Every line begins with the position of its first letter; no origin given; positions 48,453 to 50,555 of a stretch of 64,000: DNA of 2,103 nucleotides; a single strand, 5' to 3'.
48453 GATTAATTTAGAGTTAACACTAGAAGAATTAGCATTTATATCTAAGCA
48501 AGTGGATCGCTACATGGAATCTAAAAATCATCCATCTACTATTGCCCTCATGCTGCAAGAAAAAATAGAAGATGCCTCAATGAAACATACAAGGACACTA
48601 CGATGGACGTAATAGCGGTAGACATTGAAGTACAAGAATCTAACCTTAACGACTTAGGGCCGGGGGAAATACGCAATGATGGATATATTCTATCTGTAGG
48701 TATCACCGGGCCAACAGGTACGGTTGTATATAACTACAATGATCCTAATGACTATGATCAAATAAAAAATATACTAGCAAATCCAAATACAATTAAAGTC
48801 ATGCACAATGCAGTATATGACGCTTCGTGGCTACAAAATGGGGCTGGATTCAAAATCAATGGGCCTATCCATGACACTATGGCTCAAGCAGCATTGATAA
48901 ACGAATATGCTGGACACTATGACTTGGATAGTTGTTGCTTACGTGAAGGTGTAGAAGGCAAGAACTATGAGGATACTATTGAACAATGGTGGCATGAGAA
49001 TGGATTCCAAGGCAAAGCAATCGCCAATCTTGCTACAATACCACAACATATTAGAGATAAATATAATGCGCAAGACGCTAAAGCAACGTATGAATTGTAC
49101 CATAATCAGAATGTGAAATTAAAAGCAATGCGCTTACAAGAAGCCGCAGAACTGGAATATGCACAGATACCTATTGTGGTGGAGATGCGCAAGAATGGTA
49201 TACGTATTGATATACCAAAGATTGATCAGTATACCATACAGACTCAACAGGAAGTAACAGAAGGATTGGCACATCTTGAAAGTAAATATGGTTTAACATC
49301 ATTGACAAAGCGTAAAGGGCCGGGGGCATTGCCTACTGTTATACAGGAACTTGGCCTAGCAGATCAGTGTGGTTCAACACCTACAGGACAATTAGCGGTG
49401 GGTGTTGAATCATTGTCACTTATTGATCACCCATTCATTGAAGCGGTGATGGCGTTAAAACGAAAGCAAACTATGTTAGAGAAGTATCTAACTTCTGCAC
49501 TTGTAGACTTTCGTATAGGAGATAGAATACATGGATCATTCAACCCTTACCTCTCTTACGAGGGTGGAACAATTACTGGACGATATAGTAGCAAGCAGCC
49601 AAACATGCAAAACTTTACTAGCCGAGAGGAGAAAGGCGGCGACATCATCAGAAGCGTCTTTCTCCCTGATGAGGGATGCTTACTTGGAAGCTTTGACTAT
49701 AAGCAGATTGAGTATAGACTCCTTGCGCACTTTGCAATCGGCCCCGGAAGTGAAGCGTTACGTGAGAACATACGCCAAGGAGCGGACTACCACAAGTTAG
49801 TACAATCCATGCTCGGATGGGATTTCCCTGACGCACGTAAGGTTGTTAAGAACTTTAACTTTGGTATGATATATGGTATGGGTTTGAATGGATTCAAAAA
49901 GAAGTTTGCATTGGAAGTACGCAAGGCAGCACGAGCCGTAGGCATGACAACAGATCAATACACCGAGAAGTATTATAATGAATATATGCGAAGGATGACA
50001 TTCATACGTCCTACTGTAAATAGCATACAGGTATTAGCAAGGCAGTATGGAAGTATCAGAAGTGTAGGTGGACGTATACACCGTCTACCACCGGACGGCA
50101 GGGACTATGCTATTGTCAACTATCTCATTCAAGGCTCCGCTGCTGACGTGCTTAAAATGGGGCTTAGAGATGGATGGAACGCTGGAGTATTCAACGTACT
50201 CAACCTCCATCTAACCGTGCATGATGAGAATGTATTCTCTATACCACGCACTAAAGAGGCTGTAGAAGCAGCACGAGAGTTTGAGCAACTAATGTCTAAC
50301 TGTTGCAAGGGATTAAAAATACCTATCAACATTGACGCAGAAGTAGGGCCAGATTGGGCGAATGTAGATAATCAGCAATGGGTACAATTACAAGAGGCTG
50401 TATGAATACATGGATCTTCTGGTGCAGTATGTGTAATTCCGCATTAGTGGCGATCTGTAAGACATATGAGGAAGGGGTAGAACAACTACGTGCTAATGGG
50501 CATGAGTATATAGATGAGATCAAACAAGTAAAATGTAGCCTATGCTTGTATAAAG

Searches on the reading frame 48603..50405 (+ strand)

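Call 14: search_protein_families(library=pfam, proteins=[window:48603-50405:+], max_evalue=0.01)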
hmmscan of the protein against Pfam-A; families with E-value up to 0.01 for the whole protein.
window:48603-50405:+ (600 aa): 2 families
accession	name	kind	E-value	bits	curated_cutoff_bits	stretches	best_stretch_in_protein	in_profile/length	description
PF00476.26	DNA_pol_A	-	6.8e-47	160.6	34.3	1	248-586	44-380/381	DNA polymerase family A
PF01612.26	DNA_pol_A_exo1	-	2.4e-10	40.9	23.6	1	28-168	42-167/173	3'-5' exonuclease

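Call 15: search_protein_families(library=phrogs, proteins=[window:48603-50405:+], max_evalue=0.001)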
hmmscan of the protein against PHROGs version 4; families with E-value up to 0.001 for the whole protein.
window:48603-50405:+ (600 aa): 7 families
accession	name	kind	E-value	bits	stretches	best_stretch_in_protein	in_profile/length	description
phrog_17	-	DNA, RNA and nucleotide metabolism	1.9e-89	302.1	1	1-587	670-1232/1445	DNA polymerase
phrog_12241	-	DNA, RNA and nucleotide metabolism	5e-15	56.4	2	61-225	194-358/502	DNA polymerase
phrog_15971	-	DNA, RNA and nucleotide metabolism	1.2e-10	42.2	1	279-588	94-375/376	DNA polymerase I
phrog_10285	-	DNA, RNA and nucleotide metabolism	1.5e-10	41.7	1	330-396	27-89/321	DNA polymerase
phrog_2573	-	DNA, RNA and nucleotide metabolism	8.6e-09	36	1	358-582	16-271/336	DNA polymerase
phrog_5995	-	DNA, RNA and nucleotide metabolism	6.4e-05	23.6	1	448-587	19-177/236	DNA polymerase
phrog_23226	-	DNA, RNA and nucleotide metabolism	0.00044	19.8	1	295-377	280-357/611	DNA polymerase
